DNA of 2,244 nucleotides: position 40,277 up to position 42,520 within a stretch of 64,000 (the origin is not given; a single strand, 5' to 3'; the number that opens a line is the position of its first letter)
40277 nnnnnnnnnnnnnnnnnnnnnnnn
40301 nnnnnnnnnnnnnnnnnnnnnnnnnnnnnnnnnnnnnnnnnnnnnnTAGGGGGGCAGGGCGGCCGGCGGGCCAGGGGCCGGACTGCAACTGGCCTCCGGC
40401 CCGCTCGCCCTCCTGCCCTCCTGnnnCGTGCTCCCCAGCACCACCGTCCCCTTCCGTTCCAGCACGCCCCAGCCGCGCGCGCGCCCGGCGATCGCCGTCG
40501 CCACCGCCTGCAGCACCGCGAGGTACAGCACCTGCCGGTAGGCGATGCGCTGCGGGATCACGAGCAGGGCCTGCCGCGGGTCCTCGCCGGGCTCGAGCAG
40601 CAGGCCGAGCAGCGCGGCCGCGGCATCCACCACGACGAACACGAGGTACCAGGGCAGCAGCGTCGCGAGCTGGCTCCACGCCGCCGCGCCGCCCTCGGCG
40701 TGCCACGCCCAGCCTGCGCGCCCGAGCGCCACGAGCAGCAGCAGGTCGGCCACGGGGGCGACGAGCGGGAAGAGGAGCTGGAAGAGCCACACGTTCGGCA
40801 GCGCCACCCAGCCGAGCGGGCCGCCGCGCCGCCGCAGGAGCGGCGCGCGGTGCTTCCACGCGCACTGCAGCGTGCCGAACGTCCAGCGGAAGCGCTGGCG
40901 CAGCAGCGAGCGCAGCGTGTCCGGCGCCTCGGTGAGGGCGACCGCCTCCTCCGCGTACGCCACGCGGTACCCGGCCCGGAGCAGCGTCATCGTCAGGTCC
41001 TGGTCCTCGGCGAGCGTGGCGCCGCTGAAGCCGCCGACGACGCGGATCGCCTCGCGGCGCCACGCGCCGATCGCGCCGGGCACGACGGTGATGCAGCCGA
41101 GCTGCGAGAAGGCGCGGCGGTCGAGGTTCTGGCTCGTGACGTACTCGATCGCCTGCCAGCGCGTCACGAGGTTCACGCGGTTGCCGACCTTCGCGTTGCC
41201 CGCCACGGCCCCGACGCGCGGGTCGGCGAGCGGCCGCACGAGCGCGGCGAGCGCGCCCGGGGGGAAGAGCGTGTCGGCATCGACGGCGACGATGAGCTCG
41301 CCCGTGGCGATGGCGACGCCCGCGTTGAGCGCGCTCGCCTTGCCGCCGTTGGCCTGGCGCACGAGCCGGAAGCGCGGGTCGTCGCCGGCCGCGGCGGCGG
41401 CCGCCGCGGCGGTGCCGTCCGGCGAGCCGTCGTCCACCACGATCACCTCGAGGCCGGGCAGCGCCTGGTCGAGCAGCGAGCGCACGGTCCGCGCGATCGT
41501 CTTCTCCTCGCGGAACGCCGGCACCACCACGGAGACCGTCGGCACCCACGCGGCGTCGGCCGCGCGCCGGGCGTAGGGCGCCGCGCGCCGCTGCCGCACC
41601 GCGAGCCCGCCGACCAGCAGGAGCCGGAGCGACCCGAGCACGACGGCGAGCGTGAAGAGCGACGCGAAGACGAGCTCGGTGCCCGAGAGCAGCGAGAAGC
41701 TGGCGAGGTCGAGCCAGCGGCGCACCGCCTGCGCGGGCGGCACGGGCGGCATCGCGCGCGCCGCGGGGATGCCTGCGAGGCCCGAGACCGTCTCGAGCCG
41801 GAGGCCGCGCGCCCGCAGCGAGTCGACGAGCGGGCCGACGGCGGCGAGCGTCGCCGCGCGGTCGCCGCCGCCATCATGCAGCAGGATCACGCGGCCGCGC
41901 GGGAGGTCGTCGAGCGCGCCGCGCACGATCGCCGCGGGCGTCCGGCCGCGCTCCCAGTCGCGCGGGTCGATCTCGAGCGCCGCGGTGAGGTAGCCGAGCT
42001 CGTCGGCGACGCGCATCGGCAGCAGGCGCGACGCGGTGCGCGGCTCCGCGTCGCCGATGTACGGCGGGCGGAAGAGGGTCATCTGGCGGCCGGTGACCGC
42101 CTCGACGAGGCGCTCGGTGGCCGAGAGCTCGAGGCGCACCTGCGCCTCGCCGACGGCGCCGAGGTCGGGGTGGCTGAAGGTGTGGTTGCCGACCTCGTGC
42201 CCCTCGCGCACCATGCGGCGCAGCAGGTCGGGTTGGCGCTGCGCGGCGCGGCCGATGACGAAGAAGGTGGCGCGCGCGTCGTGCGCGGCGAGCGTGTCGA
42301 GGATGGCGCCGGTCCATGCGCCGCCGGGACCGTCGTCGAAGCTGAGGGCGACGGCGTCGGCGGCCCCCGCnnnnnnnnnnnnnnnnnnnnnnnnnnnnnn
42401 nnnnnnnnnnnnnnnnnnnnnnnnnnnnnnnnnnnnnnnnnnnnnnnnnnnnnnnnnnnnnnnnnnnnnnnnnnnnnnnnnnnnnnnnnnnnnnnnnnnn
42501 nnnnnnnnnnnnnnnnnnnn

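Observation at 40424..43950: Single-polypeptide PgaB/PgaC-like exopolysaccharide machine (GH18-like + CE4 deacetylase + GT2) with a coupled 67-aa acidic cytoplasmic protein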

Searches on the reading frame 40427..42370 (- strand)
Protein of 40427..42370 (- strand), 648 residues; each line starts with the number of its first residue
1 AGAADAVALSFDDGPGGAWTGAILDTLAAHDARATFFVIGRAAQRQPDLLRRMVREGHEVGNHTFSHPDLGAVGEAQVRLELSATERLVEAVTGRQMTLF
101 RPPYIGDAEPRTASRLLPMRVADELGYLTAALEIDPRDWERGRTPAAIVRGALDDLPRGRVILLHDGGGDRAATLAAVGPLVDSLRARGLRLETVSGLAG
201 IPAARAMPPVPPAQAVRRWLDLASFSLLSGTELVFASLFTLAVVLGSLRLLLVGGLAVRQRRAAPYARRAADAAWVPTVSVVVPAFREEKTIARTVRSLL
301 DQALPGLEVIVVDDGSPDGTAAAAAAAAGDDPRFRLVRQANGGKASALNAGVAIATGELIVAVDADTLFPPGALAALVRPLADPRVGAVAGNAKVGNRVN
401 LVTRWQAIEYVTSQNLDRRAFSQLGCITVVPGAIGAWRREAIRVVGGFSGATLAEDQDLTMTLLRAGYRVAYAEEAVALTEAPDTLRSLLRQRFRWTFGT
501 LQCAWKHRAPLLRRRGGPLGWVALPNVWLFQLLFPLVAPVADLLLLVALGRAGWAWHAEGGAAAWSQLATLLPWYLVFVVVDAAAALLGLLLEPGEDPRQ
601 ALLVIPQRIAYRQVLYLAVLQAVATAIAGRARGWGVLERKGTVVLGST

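Call 22: search_solved_structures(query=window:40427-42370:-, max_evalue=0.001)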
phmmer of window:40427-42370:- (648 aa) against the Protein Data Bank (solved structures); distinct sequences matched with E-value up to 0.001: 78 (the best 60 are shown).
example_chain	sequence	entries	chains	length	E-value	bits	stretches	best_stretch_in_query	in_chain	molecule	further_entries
6h8l_A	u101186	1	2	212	7.7e-29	103.8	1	6-205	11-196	Peptidoglycan-N-acetylmuramic acid deacetylase PdaC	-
7y51_A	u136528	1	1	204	1.3e-28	103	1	5-198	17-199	Predicted xylanase/chitin deacetylase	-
5o6y_A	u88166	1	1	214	2.5e-28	102.1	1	6-196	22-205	Peptidoglycan N-acetylglucosamine deacetylase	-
7fbw_A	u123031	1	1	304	4.7e-28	101.2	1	5-198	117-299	Predicted xylanase/chitin deacetylase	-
6h8n_A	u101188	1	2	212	5.3e-28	101.1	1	6-205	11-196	Peptidoglycan-N-acetylmuramic acid deacetylase PdaC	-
5o6y_B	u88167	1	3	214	3.2e-27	98.5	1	6-196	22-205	Peptidoglycan N-acetylglucosamine deacetylase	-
7bly_A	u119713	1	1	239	5.7e-27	97.6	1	5-204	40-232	Aspergillus niger contig An12c0130, genomic contig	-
4l1g_A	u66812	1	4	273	6.4e-27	97.5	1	6-197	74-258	Peptidoglycan N-acetylglucosamine deacetylase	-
5lfz_A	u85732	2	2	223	1.4e-26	96.3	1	5-198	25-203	ArCE4A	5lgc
2cc0_A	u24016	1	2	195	9.7e-25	90.3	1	6-199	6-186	ACETYL-XYLAN ESTERASE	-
2y8u_A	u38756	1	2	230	1.8e-24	89.4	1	5-198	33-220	CHITIN DEACETYLASE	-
2c1g_A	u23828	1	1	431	1.7e-23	86.2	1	6-195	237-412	PEPTIDOGLYCAN GLCNAC DEACETYLASE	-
2c1i_A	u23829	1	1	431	8.4e-23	83.9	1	6-195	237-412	PEPTIDOGLYCAN GLCNAC DEACETYLASE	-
2j13_A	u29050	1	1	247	1.8e-22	82.8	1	7-197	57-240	POLYSACCHARIDE DEACETYLASE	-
2c71_A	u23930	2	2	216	8.4e-22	80.6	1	6-203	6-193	GLYCOSIDE HYDROLASE, FAMILY 11:CLOSTRIDIUM CELLULOSOME ENZYME, DOCKERIN TYPE I:POLYSACCHAR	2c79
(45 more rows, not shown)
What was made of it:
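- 41777..42361 (-): Residues 464-658: periplasmic CE4/NodB de-N-acetylase domain with all five motifs. PDB PdaC/Bc1960 1e-28 (call 22).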

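Call 65: search_dna_similar(query=window:40427-42370:-, collection=plasmids, mode=protein, max_evalue=1e-40, max_rows=60, rows=best)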
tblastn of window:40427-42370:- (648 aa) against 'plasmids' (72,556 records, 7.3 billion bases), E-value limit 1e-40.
Records with a match: 42; places in all: 42; records where one place covers at least 80% of the query: 22.
Best place of each record, by identity: <60% 42.
By first word of the organism name: Bacillus 10; Sphingobium 8; Sulfitobacter 8; Streptomyces 3; Deinococcus 2; Sphingomonas 2; Novosphingobium 2; Natrinema 2; Limimaricola 1; Prevotella 1; and 3 more.
By predicted mobility (MOB-suite, as given by PLSDB): non-mobilizable 27; conjugative 9; mobilizable 6.
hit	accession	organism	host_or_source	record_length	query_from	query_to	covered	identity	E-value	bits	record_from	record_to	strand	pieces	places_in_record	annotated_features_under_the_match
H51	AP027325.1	Sphingobium sp. TomTYG46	-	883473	7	643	98%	47.2%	2e-138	454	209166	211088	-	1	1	glycosyl transferase family 2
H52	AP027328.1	Sphingobium sp. TomTYG64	-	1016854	7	643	98%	47.2%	2e-138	454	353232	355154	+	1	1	glycosyl transferase family 2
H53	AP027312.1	Sphingobium sp. TomMM7A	-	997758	7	643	98%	47.0%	4e-139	456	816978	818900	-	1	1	glycosyl transferase family 2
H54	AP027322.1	Sphingobium sp. TomTYG43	-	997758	7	643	98%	47.0%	4e-139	456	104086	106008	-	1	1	glycosyl transferase family 2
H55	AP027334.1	Sphingobium sp. TomTYG71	-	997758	7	643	98%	47.0%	4e-139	456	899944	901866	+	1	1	glycosyl transferase family 2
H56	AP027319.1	Sphingobium sp. TomTYG42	-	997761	7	643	98%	47.0%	4e-139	456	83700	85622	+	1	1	glycosyl transferase family 2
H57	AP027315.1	Sphingobium sp. TomMM15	-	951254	7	643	98%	47.0%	3e-138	453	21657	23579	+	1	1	glycosyl transferase family 2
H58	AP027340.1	Sphingobium sp. TomTYG73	-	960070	7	643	98%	46.9%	2e-137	451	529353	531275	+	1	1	glycosyl transferase family 2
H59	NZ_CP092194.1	Deinococcus sp. KNUC1210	Setaria viridis,cell ...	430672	7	643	98%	45.9%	3e-131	433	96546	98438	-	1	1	glycosyltransferase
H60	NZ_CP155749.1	Sphingomonas parapaucimobilis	Chinese cabbage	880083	7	643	98%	45.1%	1e-146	478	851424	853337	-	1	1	glycosyltransferase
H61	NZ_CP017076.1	Novosphingobium resinovorum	single cell,soil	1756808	7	643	87%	50.0%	5e-89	494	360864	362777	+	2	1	none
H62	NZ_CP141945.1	Novosphingobium sp. RL4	Rheum palmatum L.,Single ...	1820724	7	643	98%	43.1%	2e-131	434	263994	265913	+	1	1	none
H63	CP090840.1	Streptomyces viridifaciens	Whole organism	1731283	7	508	77%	45.2%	2e-106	361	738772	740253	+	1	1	bifunctional polysaccharide deacetylase/glycosyltransferase family 2 ...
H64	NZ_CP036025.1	Bacillus mycoides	cell culture,soil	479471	79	643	87%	39.4%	6e-112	377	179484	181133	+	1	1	glycosyltransferase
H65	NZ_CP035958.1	Bacillus mycoides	cell culture,soil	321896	79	643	87%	39.4%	3e-111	375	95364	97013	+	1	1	glycosyltransferase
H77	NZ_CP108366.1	Streptomyces sp. NBC_01340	-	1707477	77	508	67%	42.2%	2e-79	282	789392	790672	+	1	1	none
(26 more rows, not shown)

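Call 66: get_annotated_region(hit=H63, flank=4000)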
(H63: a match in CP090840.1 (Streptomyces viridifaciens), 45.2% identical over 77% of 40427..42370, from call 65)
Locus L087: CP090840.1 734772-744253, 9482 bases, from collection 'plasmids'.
description: Streptomyces viridifaciens strain DSM 40239 plasmid pKVP1, complete sequence
organism: Streptomyces viridifaciens (NCBI taxid 48665)
taxonomy: Bacteria; Actinomycetota; Actinomycetes; Kitasatosporales; Streptomycetaceae; Streptomyces; Streptomyces viridifaciens
host: -; source: Whole organism; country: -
typing (MOB-suite, as given by PLSDB): mobilizable; relaxase MOBP
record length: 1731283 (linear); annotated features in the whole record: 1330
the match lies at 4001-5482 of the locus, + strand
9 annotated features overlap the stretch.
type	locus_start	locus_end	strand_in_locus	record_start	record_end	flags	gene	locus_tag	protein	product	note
CDS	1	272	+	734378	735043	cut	-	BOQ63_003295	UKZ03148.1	fasciclin domain-containing protein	-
CDS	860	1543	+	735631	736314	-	-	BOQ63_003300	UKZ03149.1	GNAT family N-acetyltransferase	-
CDS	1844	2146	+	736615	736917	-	-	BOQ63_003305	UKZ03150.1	hypothetical protein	-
CDS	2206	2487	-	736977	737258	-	-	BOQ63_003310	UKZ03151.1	hypothetical protein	-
CDS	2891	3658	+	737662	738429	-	-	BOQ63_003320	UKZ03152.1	hypothetical protein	-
CDS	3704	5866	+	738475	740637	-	-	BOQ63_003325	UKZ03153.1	bifunctional polysaccharide deacetylase/glycosyltransferase family 2 protein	-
CDS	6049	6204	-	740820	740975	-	-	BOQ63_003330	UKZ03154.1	hypothetical protein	-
CDS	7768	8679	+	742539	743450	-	-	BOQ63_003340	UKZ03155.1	ribosome-inactivating family protein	-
CDS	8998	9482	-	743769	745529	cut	-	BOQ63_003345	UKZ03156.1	ABC transporter ATP-binding protein/permease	-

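Call 69: search_protein_families(library=pfam, proteins=[L087:2891-3658:+, L087:3704-5866:+], max_evalue=1)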
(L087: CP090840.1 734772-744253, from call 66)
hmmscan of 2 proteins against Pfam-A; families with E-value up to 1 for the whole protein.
L087:2891-3658:+ (255 aa): 0 families

L087:3704-5866:+ (720 aa): 10 families
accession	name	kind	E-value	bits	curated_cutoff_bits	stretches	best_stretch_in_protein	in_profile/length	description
PF13641.12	Glyco_tranf_2_3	-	3e-35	122.7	27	1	366-584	2-230/230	Glycosyltransferase like family 2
PF01522.26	Polysacc_deac_1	-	4e-32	111.2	23.1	1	95-204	4-112/124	Polysaccharide deacetylase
PF00535.33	Glycos_transf_2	-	1e-31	110.6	23.3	1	368-527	1-164/168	Glycosyl transferase family 2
PF13632.12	Glyco_trans_2_3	-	6.1e-28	98.4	27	1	446-646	3-183/198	Glycosyl transferase family group 2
PF13506.12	Glyco_transf_21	-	4.4e-18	65.8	21.7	1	429-581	18-172/174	Glycosyl transferase family 21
PF03142.21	Chitin_synth_2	-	1.5e-07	30.9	27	2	435-523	195-285/527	Chitin synthase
PF10111.15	Glyco_tranf_2_2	-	8.5e-06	25.9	27.3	1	368-460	1-100/276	Glycosyltransferase like family 2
PF11670.13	MSP1a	-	0.055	13.2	27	1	24-104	138-224/252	Major surface protein 1a (MSP1a)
PF13704.12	Glyco_tranf_2_4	-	0.14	13.1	27.5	1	395-433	21-62/98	Glycosyl transferase family 2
PF13859.12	BNR_3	-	0.17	11.7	27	1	544-579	188-225/308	BNR repeat-like domain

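Call 71: get_annotated_region(hit=H77, flank=3000)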
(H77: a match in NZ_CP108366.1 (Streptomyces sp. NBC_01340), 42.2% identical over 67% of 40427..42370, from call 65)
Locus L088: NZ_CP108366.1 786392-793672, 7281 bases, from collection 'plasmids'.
description: Streptomyces sp. NBC_01340 plasmid unnamed1, complete sequence
organism: Streptomyces sp. NBC_01340 (NCBI taxid 2903830)
taxonomy: Bacteria; Actinomycetota; Actinomycetes; Kitasatosporales; Streptomycetaceae; Streptomyces; Streptomyces sp. NBC 01340
host: -; source: -; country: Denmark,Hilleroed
typing (MOB-suite, as given by PLSDB): mobilizable; replicon rep_cluster_1879,rep_cluster_1910; relaxase MOBP
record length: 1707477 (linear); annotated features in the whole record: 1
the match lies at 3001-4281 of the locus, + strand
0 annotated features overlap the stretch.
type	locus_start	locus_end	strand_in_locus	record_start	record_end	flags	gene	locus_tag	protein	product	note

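Call 78: find_homologous_proteins(query=L087:2891-3655:+, max_evalue=0.001)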
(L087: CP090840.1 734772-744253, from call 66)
Query L087:2891-3655:+ (255 aa): 37 proteins with E <= 0.001 among 8000 candidates.
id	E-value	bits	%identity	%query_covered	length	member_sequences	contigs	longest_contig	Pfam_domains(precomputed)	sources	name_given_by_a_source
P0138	1.9e-149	515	100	100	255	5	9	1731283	-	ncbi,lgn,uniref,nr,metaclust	ncbi:hypothetical protein ACIG0C_17780 [Kitasatospora aureofaciens]|uniref:Uncharacterized protein n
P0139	1.4e-51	194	54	100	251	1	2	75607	-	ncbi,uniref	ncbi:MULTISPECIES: hypothetical protein [unclassified Kitasatospora]|uniref:hypothetical protein n=1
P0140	1.1e-47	181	55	100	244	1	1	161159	-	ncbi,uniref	ncbi:hypothetical protein [Kitasatospora sp. NPDC005856]|uniref:hypothetical protein n=1 Tax=Kitasat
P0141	3.1e-44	170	53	57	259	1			-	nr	nr:hypothetical protein KitaXyl93_09670 [Kitasatospora sp. Xyl93]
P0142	5.2e-44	169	55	76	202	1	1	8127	-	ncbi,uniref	ncbi:hypothetical protein, partial [Kitasatospora sp. NPDC058190]|uniref:hypothetical protein n=1 Ta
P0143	5.5e-40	156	52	100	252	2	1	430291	-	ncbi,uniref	ncbi:hypothetical protein ACIRST_09205 [Kitasatospora sp. NPDC101447]|uniref:hypothetical protein n=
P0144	2.2e-23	101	51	60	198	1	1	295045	-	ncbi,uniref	ncbi:hypothetical protein ACFVHB_02225 [Kitasatospora sp. NPDC127111]|uniref:hypothetical protein n=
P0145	6.9e-23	100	46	62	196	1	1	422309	-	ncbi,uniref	ncbi:hypothetical protein [Kitasatospora sp. NPDC097643]|uniref:hypothetical protein n=1 Tax=Kitasat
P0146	1.4e-20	92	45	59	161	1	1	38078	-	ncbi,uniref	ncbi:hypothetical protein [Kitasatospora sp. NPDC058218]|uniref:hypothetical protein n=1 Tax=Kitasat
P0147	6.0e-20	90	40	92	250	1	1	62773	-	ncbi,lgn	ncbi:hypothetical protein ACWEQL_10260 [Kitasatospora sp. NPDC004240]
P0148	1.7e-19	89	46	73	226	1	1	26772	-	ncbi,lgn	ncbi:hypothetical protein ACWC9T_33335 [Kitasatospora sp. NPDC001159]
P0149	2.3e-19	88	47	62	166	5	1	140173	-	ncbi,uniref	ncbi:RodZ family helix-turn-helix domain-containing protein [Kitasatospora indigofera]|uniref:hypoth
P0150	4.6e-19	87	66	30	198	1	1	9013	-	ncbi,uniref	ncbi:hypothetical protein ACFW1A_34205 [Kitasatospora sp. NPDC058965]|uniref:hypothetical protein n=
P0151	7.2e-19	87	76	20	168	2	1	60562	-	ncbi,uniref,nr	ncbi:hypothetical protein [Kitasatospora sp. MAA4]|uniref:hypothetical protein n=1 Tax=Kitasatospora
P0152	8.2e-19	86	46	61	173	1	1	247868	-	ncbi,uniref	ncbi:hypothetical protein ACIA8O_34195 [Kitasatospora sp. NPDC051853]|uniref:hypothetical protein n=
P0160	2.2e-16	78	46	61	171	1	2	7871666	-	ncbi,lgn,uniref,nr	ncbi:hypothetical protein GCM10010193_31430 [Kitasatospora atroaurantiaca]|uniref:Uncharacterized pr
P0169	1.6e-11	63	49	33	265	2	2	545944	-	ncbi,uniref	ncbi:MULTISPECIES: hypothetical protein [unclassified Streptomyces]|uniref:hypothetical protein n=1 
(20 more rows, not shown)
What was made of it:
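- Tried and rejected: Name-based confirmation that the small actinomycete proteins are MatA failed, because all are annotated 'hypothetical protein' (call 78).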

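Call 83: find_encoding_contigs(protein=P0169, flank=4000, max_places=1)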
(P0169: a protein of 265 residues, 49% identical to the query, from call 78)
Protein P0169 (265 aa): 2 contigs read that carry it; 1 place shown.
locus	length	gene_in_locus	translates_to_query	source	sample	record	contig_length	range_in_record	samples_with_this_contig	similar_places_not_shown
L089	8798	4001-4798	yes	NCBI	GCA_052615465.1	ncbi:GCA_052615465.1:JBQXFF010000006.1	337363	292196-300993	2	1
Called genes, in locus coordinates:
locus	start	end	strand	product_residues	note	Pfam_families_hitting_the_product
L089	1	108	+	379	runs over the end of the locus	PF07228:SpoIIE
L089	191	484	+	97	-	-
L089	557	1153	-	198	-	-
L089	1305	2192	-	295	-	-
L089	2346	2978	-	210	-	PF04542:Sigma70_r2, PF08281:Sigma70_r4_2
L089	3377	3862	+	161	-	PF08974:DUF1877 (weak)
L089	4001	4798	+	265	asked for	-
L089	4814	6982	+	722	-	PF01522:Polysacc_deac_1, PF13506:Glyco_transf_21, PF13641:Glyco_tranf_2_3, PF00535:Glycos_transf_2, PF01644:Chitin_synth_1 (faint), PF03142:Chitin_synth_2 (faint), PF13632:Glyco_trans_2_3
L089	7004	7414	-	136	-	PF01022:HTH_5, PF12840:HTH_20 (weak)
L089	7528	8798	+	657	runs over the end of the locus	PF00122:E1-E2_ATPase, PF00702:Hydrolase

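Call 84: find_encoding_contigs(protein=P0160, flank=4000, max_places=1)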
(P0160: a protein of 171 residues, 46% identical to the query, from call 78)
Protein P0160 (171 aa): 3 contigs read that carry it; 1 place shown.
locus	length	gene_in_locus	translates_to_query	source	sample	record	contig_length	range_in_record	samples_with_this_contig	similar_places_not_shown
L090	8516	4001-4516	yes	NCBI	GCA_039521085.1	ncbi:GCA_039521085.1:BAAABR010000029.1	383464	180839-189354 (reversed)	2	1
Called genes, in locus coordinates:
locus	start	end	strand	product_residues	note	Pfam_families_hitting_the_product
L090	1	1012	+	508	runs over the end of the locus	PF01494:FAD_binding_3, PF21274:Rng_hyd_C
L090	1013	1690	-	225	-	PF14137:DUF4304 (weak)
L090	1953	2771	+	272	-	PF04542:Sigma70_r2, PF08281:Sigma70_r4_2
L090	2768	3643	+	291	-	-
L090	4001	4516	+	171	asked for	-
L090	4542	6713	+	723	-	PF01522:Polysacc_deac_1, PF13506:Glyco_transf_21, PF13641:Glyco_tranf_2_3, PF00535:Glycos_transf_2, PF10111:Glyco_tranf_2_2 (weak), PF01644:Chitin_synth_1 (faint), PF03142:Chitin_synth_2 (faint), PF13632:Glyco_trans_2_3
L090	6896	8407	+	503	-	PF00069:Pkinase, PF07714:PK_Tyr_Ser-Thr, PF01636:APH (faint), PF03109:ABC1 (weak)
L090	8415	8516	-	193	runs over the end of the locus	PF00520:Ion_trans (weak), PF07885:Ion_trans_2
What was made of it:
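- MatB-type proteins work without a GH18 domain (calls 66, 83, 84).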
